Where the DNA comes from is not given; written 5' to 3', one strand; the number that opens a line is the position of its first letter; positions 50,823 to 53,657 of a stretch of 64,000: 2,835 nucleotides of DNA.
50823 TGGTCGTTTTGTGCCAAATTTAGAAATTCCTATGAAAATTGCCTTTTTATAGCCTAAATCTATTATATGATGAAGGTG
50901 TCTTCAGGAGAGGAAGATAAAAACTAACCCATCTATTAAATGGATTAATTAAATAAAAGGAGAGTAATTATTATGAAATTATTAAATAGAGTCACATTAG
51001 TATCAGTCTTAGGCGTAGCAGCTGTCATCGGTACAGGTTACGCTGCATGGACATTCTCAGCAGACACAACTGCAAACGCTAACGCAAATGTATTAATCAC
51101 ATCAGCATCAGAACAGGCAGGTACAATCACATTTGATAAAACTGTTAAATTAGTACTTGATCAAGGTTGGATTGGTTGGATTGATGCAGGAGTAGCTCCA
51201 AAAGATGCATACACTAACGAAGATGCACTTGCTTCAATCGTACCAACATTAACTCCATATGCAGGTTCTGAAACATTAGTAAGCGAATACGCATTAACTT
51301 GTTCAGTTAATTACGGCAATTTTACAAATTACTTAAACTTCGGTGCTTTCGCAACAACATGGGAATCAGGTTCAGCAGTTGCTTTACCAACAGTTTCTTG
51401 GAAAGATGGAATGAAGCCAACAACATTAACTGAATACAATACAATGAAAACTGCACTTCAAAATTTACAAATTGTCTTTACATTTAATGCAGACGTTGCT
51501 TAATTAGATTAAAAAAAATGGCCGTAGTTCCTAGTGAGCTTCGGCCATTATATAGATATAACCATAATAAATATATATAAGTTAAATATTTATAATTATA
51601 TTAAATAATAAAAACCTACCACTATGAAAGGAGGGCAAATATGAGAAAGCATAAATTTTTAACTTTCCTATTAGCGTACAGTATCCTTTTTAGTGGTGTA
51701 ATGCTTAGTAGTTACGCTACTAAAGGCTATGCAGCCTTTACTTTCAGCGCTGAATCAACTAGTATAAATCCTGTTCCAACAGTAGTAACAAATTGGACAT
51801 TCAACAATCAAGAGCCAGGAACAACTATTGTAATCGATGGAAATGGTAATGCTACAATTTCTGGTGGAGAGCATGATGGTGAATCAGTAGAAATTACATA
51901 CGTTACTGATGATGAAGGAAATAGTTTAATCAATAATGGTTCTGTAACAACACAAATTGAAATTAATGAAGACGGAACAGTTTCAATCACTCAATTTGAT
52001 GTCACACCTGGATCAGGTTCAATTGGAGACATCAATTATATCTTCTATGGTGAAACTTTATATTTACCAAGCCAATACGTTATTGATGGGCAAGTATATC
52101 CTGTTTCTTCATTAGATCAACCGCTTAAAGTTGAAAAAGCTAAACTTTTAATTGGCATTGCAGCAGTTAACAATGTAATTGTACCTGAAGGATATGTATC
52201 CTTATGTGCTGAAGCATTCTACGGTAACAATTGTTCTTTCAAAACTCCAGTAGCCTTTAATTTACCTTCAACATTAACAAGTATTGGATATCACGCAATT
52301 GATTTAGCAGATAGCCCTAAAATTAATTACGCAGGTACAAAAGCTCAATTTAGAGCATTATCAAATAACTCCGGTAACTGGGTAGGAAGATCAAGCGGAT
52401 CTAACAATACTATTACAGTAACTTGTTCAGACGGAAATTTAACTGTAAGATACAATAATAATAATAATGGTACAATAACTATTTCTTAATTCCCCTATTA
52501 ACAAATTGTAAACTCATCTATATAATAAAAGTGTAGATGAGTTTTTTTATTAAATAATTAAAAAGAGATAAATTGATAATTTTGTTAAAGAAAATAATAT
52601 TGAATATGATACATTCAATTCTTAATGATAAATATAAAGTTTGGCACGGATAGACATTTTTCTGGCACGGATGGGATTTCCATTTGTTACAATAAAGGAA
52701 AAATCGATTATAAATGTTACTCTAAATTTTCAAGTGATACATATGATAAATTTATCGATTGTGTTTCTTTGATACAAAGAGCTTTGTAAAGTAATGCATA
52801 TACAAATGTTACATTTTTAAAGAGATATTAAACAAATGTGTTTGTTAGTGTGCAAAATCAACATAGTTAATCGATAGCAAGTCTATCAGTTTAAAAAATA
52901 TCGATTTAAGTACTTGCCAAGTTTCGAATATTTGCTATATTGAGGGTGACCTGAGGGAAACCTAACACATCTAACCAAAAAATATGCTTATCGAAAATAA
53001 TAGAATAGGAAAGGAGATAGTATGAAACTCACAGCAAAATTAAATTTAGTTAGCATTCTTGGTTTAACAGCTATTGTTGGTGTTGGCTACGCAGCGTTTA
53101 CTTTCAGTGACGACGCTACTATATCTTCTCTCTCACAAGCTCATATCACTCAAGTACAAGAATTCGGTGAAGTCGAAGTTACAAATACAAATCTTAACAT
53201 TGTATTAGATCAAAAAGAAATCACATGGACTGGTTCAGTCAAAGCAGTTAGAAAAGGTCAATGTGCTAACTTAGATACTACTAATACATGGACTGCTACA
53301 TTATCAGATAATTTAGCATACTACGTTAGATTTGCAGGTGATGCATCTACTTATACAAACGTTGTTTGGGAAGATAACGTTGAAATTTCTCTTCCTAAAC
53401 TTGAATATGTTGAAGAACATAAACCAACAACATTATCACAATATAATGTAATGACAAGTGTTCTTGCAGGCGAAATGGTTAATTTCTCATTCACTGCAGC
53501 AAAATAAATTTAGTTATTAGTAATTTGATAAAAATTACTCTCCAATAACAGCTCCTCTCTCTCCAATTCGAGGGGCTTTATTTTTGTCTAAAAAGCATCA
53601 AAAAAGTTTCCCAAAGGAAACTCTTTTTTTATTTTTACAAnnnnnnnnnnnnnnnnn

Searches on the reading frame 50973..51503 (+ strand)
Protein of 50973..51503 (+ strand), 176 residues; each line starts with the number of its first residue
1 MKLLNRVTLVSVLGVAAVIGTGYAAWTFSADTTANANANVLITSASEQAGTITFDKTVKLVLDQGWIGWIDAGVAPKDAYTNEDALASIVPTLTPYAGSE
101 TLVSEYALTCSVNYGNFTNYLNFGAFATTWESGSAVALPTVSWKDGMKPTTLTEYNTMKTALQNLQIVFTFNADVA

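Call 13: search_protein_families(library=pfam, proteins=[window:50973-51503:+], max_evalue=0.1)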
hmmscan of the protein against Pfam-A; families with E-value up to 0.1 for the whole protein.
window:50973-51503:+ (176 aa): 0 families

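Call 16: find_homologous_proteins(query=window:50973-51503:+)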
Query window:50973-51503:+ (176 aa): 5 proteins with E <= 0.001 among 147 candidates.
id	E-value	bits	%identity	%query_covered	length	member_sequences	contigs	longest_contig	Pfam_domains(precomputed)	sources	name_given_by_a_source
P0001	1.4e-101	355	94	100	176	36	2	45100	-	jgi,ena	-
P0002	4.6e-91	321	89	100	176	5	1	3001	-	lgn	-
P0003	1.8e-89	316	85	100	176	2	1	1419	-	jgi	jgi:hypothetical protein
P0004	4.9e-30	123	43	94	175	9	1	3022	-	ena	-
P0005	5.7e-18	83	38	100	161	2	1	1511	-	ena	-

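Call 17: find_encoding_contigs(protein=P0001, flank=6000, max_places=6)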
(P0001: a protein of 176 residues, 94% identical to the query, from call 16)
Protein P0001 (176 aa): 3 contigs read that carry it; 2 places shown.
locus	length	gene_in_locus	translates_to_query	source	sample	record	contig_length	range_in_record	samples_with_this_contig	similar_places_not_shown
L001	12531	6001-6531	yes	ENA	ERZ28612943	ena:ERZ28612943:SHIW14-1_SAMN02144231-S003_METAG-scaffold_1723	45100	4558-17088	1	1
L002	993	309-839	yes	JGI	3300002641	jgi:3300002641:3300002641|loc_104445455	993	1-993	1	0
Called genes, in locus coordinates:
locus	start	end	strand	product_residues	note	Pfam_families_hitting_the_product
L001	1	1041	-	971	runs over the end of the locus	PF00480:ROK (faint), PF01869:BcrAD_BadFG, PF09989:DUF2229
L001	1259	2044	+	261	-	PF01553:Acyltransferase (weak)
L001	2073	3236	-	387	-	PF00155:Aminotran_1_2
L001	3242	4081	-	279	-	PF12541:DUF3737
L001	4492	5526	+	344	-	-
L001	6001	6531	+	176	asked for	-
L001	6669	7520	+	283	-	-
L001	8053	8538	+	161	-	-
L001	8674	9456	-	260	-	PF01027:Bax1-I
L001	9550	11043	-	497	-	PF03853:YjeF_N, PF01256:Carb_kinase, PF02110:HK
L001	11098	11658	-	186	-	PF04167:DUF402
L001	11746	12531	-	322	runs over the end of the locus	-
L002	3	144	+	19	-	?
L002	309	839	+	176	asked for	-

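Call 18: find_encoding_contigs(protein=P0004, flank=6000, max_places=6)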
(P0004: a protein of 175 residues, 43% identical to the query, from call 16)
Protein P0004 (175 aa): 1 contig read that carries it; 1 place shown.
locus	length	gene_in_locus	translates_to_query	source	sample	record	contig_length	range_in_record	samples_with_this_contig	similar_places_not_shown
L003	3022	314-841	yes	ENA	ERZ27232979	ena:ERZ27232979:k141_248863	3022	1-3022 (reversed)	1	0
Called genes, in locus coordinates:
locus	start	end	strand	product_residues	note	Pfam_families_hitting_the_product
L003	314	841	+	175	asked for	-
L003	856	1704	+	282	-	-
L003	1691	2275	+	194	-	-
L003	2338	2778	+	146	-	PF00583:Acetyltransf_1, PF13673:Acetyltransf_10, PF13508:Acetyltransf_7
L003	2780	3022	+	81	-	?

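Call 19: find_encoding_contigs(protein=P0002, flank=6000, max_places=6)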
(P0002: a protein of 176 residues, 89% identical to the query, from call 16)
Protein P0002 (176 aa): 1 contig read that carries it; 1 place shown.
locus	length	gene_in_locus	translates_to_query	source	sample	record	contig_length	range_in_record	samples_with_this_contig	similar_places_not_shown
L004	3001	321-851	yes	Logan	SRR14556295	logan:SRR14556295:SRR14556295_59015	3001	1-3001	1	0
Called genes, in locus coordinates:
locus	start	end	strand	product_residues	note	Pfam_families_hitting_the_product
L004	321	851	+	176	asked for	-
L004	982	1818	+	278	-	-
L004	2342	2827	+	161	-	-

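Call 28: find_encoding_contigs(protein=P0005, flank=6000)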
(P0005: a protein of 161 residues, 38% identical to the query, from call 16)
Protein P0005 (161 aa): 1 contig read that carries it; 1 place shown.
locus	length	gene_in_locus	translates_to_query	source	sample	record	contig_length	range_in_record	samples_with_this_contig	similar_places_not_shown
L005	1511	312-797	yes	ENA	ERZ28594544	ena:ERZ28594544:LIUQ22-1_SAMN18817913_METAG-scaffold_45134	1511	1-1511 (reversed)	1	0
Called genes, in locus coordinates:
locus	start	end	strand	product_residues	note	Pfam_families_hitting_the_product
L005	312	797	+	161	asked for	-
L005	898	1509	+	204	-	?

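Call 29: find_encoding_contigs(protein=P0003, flank=6000)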
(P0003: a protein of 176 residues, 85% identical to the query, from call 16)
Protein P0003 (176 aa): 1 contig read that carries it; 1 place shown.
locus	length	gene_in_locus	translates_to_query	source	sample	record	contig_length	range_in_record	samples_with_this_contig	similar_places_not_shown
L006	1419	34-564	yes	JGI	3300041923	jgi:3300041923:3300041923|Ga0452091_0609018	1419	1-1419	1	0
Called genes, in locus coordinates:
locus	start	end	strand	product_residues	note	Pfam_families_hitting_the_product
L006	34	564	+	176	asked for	-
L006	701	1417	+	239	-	?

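Call 33: search_protein_families(library=ncbifam, proteins=[window:50973-51503:+], max_evalue=1)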
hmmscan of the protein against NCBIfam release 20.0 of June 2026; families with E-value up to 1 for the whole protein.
window:50973-51503:+ (176 aa): 0 families

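Call 37: find_related_loci(query=A2, collection=metagenome_contigs, flank=4000)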
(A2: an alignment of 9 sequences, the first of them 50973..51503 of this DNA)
Query A2 (176 aa) in metagenome_contigs; peptide patterns used: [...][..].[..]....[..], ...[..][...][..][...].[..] (x = any residue, [..] = any of these).
293 stretches matched a pattern; 9 encode a relative of the query (tblastn E <= 1e-3); 9 distinct loci.
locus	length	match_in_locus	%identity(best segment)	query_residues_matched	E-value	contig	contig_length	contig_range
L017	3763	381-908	97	1-176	7e-114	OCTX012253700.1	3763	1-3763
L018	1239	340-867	84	1-176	3e-103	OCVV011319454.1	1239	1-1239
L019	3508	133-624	37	1-176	3e-23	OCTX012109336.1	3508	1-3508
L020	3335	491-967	31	1-173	3e-19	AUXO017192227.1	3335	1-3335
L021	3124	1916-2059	48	1-47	1e-7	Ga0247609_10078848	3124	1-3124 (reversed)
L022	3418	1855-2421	28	1-175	2e-7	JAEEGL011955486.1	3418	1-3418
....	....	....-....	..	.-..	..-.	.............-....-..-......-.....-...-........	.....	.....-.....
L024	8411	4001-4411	28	1-142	1e-5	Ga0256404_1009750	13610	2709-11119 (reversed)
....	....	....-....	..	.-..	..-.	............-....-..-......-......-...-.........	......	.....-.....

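Call 46: predict_structure(alignment_id=A2)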
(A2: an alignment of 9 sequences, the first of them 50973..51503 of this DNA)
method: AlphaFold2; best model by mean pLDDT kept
length: 176 residues; sequences in the alignment: 9
mean_pLDDT: 56.2   pTM: 0.54
mean pLDDT of the five models: 56.2, 54.5, 51.4, 49.2, 39.6
residues with pLDDT >= 90: 2; 70-90: 54; 50-70: 46; < 50: 74
segments of 3 or more residues with pLDDT < 50: 1-52, 75-77, 81-96
pLDDT, mean of each block of 10 residues (from residue 1): 26 25 26 29 41 57 69 52 47 51 62 83 77 66 85 84 76 56
secondary structure, 60 per line:
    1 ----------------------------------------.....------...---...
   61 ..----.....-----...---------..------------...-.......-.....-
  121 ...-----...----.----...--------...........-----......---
elements in order: E41-45 E52-54 E58-62 E67-71 E107-113 H115-119 E121-123 E129-131 E141-143 H152-162 E168-173

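Call 47: find_homologous_proteins(query=A2, max_evalue=0.001)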
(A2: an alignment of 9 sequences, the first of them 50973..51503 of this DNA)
Query A2 (9 sequences) (176 aa, profile of the alignment): 22 proteins with E <= 0.001 among 6649 candidates.
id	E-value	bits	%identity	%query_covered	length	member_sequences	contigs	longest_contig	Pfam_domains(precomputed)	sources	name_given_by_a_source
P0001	1.9e-83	297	94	100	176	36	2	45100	-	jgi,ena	-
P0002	5.3e-82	292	89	100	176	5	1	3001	-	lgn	-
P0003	4.5e-81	289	85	100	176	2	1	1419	-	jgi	jgi:hypothetical protein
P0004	4.0e-70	254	43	94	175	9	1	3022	-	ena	-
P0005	3.2e-55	205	38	100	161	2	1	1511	-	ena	-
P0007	6.6e-52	194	31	98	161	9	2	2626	-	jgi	jgi:hypothetical protein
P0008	3.0e-42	163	32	98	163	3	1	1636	-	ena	-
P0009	1.4e-39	154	27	99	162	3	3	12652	-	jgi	jgi:hypothetical protein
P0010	6.7e-37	145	34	99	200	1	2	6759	-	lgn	-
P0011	9.1e-36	142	35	99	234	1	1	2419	-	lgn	-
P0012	4.9e-34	136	38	99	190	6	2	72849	-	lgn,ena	-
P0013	6.2e-33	132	36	99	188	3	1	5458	-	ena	-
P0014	9.6e-33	132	33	99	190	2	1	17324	-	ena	-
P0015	2.0e-32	131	34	81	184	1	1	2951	-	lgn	-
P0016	4.8e-32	129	33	99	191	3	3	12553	-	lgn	-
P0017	1.2e-30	125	36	100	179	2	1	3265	-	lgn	-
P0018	5.1e-30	123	42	91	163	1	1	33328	-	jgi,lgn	-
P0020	2.2e-24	104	35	99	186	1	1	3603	-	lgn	-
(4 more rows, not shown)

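Call 49: find_encoding_contigs(protein=P0012, flank=6000, max_places=4)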
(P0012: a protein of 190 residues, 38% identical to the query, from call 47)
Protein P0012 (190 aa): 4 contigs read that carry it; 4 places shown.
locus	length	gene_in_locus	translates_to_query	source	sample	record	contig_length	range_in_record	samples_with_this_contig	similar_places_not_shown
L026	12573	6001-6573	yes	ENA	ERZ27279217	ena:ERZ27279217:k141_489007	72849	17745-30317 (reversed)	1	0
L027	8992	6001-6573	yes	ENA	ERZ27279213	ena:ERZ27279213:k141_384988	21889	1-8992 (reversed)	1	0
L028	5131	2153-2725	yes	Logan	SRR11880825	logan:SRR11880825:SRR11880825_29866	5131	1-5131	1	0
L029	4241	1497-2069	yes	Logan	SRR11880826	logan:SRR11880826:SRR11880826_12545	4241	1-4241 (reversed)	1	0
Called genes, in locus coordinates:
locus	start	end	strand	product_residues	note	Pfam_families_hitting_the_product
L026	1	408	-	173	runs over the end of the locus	-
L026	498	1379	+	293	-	-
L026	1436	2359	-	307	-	-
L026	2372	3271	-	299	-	-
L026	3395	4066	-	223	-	-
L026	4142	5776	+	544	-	-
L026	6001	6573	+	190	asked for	-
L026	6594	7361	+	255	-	-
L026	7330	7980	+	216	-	-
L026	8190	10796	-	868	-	PF00171:Aldedh, PF00465:Fe-ADH, PF13685:Fe-ADH_2 (weak), PF25137:ADH_Fe_C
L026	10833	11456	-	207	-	PF06971:Put_DNA-bind_N, PF02629:CoA_binding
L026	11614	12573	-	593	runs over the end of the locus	PF13510:Fer2_4, PF10588:NADH-G_4Fe-4S_3, PF12838:Fer4_7, PF13187:Fer4_9 (weak), PF13237:Fer4_10 (weak), PF22117:Fer4_Nqo3 (weak), PF02906:Fe_hyd_lg_C, PF02256:Fe_hyd_SSU, +2 more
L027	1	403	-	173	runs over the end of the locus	-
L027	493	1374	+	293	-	-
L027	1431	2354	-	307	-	-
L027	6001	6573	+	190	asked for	-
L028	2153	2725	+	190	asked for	-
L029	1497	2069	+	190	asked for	-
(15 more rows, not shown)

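Call 50: find_encoding_contigs(protein=P0018, flank=6000, max_places=4)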
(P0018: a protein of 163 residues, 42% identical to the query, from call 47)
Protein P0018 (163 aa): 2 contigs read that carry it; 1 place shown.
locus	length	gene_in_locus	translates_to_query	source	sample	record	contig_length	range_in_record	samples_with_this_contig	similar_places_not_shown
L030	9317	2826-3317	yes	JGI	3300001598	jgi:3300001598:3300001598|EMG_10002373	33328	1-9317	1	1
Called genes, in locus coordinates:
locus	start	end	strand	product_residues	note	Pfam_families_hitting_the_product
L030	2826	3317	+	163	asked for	-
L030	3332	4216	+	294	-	-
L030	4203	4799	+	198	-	-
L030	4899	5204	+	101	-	-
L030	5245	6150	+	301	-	PF24308:DUF7487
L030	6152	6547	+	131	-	-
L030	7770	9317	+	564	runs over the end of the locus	-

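Call 51: find_encoding_contigs(protein=P0009, flank=6000, max_places=4)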
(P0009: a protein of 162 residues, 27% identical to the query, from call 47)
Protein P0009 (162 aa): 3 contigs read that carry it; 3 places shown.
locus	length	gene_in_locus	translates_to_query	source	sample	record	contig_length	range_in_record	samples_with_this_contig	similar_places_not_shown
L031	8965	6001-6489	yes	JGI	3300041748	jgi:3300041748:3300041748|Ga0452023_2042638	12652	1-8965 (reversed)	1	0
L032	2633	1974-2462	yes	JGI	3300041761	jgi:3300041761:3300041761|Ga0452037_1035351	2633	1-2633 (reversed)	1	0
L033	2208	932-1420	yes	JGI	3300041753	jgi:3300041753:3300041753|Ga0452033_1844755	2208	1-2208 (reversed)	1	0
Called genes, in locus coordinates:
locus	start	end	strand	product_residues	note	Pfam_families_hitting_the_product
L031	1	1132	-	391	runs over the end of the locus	PF00155:Aminotran_1_2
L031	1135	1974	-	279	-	-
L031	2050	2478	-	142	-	PF13380:CoA_binding_2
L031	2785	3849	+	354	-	-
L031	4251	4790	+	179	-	-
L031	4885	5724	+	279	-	-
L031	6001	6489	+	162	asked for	-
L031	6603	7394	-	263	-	PF01027:Bax1-I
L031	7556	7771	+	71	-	PF09954:DUF2188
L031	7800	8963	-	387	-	?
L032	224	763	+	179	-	-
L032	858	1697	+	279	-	-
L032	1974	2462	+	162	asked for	-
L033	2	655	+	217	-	?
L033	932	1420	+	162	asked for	-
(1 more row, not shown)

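Call 56: find_encoding_contigs(protein=P0017, flank=5000, max_places=4)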
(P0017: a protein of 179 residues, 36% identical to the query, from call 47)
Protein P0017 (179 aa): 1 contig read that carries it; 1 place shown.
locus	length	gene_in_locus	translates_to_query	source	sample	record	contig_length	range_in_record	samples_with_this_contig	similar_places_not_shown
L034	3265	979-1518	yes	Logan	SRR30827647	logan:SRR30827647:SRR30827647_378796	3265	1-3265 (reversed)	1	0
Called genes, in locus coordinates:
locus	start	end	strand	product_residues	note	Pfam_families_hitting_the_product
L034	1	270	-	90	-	?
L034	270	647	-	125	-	-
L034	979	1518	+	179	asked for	-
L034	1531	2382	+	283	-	-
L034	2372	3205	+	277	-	-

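Call 57: find_encoding_contigs(protein=P0020, flank=5000, max_places=4)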
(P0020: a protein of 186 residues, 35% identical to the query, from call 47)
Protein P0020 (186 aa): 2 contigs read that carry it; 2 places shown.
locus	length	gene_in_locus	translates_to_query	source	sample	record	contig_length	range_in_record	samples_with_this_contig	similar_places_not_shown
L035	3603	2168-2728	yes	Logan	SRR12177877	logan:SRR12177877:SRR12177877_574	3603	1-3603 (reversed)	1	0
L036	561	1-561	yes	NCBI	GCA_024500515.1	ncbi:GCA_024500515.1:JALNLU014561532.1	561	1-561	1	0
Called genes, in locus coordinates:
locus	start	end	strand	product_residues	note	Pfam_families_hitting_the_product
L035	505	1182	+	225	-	PF24308:DUF7487 (weak)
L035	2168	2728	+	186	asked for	-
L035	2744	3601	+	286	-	?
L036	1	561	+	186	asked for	?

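Call 58: fold_search(model_id=the predicted structure, library=pdb)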
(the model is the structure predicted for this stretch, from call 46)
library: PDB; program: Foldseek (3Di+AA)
matches with E <= 10: 77; with E <= 0.001: 0
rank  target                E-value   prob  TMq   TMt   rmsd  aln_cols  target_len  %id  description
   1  6ifo_E                5.1e-01  0.08  0.12  0.18  15.2        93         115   17  Crystal structure of AcrIIA2-SpyCas9-sgRNA ternary complex (released 2019-01-23)
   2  6tqu_B                1.0e+00  0.18  0.21  0.29  15.1        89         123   10  The crystal structure of the MSP domain of human MOSPD2 in complex with the Phospho-FFAT motif of STARD3. (released 2020-11-18)
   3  1pkj_A                1.0e+00  0.11  0.19  0.18   8.5        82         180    7  Structural basis for recognition and catalysis by the bifunctional dCTP deaminase and dUTPase from Methanococcus janna (released 2003-09-23)
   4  2v9x_L                1.6e+00  0.08  0.20  0.20   8.1        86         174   12  E138D variant of Escherichia coli dCTP deaminase in complex with dUTP (released 2007-11-20)
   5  2j4h_B                1.7e+00  0.08  0.19  0.20   8.0        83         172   10  Crystal structure of a H121A Escherichia coli dCTP deaminase mutant enzyme (released 2007-08-07)
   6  1ogh_A                1.8e+00  0.09  0.19  0.19   7.9        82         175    7  Structure of the bifunctional dCTP deaminase-dUTPase from Methanocaldococcus jannaschii (released 2003-06-05)
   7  9mgz_D                1.9e+00  0.03  0.12  0.15  15.3        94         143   11  Dunaliella tertiolecta PSI-LHCI-TIDI1 supercomplex (released 2025-06-25)
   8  2j4h_A                2.0e+00  0.08  0.19  0.19   8.0        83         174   10  Crystal structure of a H121A Escherichia coli dCTP deaminase mutant enzyme (released 2007-08-07)
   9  1ogh_B                2.1e+00  0.08  0.19  0.19   7.9        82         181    7  Structure of the bifunctional dCTP deaminase-dUTPase from Methanocaldococcus jannaschii (released 2003-06-05)
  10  3ced_A                2.2e+00  0.06  0.18  0.27  10.9        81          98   10  Crystal structure of the C-terminal NIL domain of an ABC transporter protein homologue from Staphylococcus aureus (released 2008-05-13)
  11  1pkh_A                2.4e+00  0.08  0.19  0.19   7.0        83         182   10  STRUCTURAL BASIS FOR RECOGNITION AND CATALYSIS BY THE BIFUNCTIONAL DCTP DEAMINASE AND DUTPASE FROM METHANOCOCCUS JANNA (released 2003-08-19)
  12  1pkk_B                2.5e+00  0.07  0.19  0.19   8.5        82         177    7  Structural basis for recognition and catalysis by the bifunctional dCTP deaminase and dUTPase from Methanococcus janna (released 2003-09-23)
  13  2lv4_MODEL_1_A        2.5e+00  0.03  0.15  0.17  19.4       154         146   10  ZirS C-terminal Domain (released 2012-08-22)
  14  2hxd                  2.7e+00  0.07  0.19  0.18   7.0        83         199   10  Bifunctional dCTP deaminase-dUTPase mutant enzyme variant E145A from Methanocaldococcus jannaschii in complex with alpha (released 2007-08-14)
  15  2qlp_B                2.8e+00  0.06  0.20  0.21   8.2        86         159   14  Bifunctional dCTP deaminase:dUTPase from Mycobacterium tuberculosis, apo form (released 2008-02-19)
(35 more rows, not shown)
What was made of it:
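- Tried and rejected: An AlphaFold model of the small protein (pLDDT 56) and a Foldseek search of the PDB (calls 46, 58) were uninformative.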

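Call 71: search_solved_structures(query=A2, max_evalue=10)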
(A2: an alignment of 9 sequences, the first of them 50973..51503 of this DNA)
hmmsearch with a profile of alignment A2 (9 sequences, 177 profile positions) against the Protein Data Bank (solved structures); distinct sequences matched with E-value up to 10: 0.

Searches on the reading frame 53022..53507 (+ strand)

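Call 13: search_protein_families(library=pfam, proteins=[window:53022-53507:+], max_evalue=0.1)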
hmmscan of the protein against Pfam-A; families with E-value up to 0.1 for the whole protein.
window:53022-53507:+ (161 aa): 1 family
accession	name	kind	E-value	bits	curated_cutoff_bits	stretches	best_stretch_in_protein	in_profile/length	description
PF10828.13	DUF2570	-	0.0053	17.2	26.6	1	14-66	5-57/108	Protein of unknown function (DUF2570)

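Call 33: search_protein_families(library=ncbifam, proteins=[window:53022-53507:+], max_evalue=1)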
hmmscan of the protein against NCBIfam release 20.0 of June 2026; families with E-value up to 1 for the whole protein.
window:53022-53507:+ (161 aa): 0 families
